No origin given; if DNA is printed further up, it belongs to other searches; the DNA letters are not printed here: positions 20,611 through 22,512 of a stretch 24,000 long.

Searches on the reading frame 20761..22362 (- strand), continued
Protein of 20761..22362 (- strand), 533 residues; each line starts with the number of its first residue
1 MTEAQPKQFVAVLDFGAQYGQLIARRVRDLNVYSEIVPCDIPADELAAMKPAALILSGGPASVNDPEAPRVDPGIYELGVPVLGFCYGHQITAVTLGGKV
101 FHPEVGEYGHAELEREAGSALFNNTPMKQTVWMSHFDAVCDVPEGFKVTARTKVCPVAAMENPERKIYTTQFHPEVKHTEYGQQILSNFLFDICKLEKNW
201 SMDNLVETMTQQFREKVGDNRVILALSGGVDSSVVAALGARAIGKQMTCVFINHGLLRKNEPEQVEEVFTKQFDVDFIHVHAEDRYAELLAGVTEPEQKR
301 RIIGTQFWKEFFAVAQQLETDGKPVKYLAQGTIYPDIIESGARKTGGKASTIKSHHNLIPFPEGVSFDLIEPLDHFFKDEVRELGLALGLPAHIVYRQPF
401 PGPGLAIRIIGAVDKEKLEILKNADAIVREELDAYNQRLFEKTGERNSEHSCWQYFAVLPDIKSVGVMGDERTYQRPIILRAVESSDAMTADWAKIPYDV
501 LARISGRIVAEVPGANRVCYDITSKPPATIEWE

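Call 75: search_protein_families(library=ncbifam, proteins=[L019:12979-14049:+, L019:14055-14480:+, L022:16683-17639:+, L018:12585-14501:+, L022:18284-19555:+], max_evalue=0.001)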
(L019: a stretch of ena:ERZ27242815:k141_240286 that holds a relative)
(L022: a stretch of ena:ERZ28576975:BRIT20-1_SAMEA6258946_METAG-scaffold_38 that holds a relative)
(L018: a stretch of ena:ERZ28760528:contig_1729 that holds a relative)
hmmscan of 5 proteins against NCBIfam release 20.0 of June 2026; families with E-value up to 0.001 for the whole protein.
L019:12979-14049:+ (356 aa): 6 families
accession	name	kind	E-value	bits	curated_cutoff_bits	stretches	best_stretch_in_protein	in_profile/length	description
NF040815.2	recomb_XerA_Arch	equivalog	3.4e-14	53.1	220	1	99-339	36-254/263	site-specific tyrosine recombinase/integron integrase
TIGR02224.1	recomb_XerC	equivalog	7.9e-08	32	335.15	1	192-339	133-277/295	tyrosine recombinase XerC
TIGR02249.1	integrase_gron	subfamily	1.6e-06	27.7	265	1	277-353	237-314/315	integron integrase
TIGR02225.1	recomb_XerD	equivalog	3.3e-06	26.7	329.6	1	193-341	130-276/290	site-specific tyrosine recombinase XerD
NF001399.0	PRK00283.1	subfamily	1.9e-05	24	279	1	193-343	140-287/300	tyrosine recombinase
NF003462.0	PRK05084.1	equivalog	0.00011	21.1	267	0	296-351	301-356/360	tyrosine recombinase XerS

L019:14055-14480:+ (141 aa): 1 family
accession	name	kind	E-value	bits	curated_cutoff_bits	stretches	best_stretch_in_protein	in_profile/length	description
NF041418.1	MbpA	equivalog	7.2e-05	22.6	90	1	10-64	1-55/93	mobilization protein MbpA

L022:16683-17639:+ (318 aa): 3 families
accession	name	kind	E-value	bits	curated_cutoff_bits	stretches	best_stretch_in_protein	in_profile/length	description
TIGR03734.1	PRTRC_parB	hypoth_equivalog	3.2e-07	29.3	278.6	1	46-143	10-105/555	PRTRC system ParB family protein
TIGR04285.1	nucleoid_noc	exception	6e-07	29.1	315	1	29-142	2-108/255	nucleoid occlusion protein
TIGR00180.1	parB_part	domain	1.8e-05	24.6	58.45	1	30-143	6-115/186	ParB/RepB/Spo0J family partition protein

L018:12585-14501:+ (638 aa): 37 families (the best 25 are shown)
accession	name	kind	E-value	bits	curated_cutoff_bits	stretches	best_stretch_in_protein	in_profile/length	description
NF033148.1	tet_protect_M_W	exception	0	1286.1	1100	1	1-637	1-637/639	TetM/TetW/TetO/TetS family tetracycline resistance ribosomal protection protein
NF012155.1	tet_protect_M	exception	0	1063.7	1420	1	1-637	1-637/639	tetracycline resistance ribosomal protection protein Tet(M)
NF012153.1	tet_protect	equivalog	5.7e-248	824.2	775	1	4-610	1-614/614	tetracycline resistance ribosomal protection protein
NF012154.0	tet_protect_Q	exception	1.3e-157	525.9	1425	1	1-637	1-636/638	tetracycline resistance ribosomal protection protein Tet(Q)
NF000120.3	47473_otr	exception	1.1e-143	480.1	900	1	4-603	3-606/608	tetracycline resistance ribosomal protection protein Otr(A)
NF009381.0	PRK12740.1-5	subfamily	6.9e-95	318.9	583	2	174-613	212-673/692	elongation factor G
TIGR00484.1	EF-G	equivalog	1.4e-89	301.1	659.4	2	2-153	9-160/691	elongation factor G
NF009891.0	PRK13351.1-1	equivalog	5.9e-79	266.4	597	1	2-611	8-663/681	elongation factor G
NF009379.0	PRK12740.1-3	equivalog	6.6e-74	249.7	513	2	173-554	209-596/674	elongation factor G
NF009377.1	PRK12740.1-1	equivalog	2.4e-64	218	890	3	2-152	12-162/700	elongation factor G-like protein EF-G2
NF009892.0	PRK13351.1-3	equivalog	5.8e-54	183.6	640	1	1-410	1-414/623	elongation factor G-like protein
NF058620.1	EFG2_Bacteroid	exception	3.7e-49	167.8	1000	3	2-156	8-162/717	elongation factor G2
NF001964.0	PRK00741.1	equivalog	1.7e-48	165.3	473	2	6-147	15-160/529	peptide chain release factor 3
TIGR01394.1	TypA_BipA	equivalog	3e-44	151.3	757.3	1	4-147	2-143/594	translational GTPase TypA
TIGR01393.1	lepA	equivalog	4.4e-43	147.5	533.9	2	2-153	2-155/595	translation elongation factor 4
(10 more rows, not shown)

L022:18284-19555:+ (423 aa): 0 families
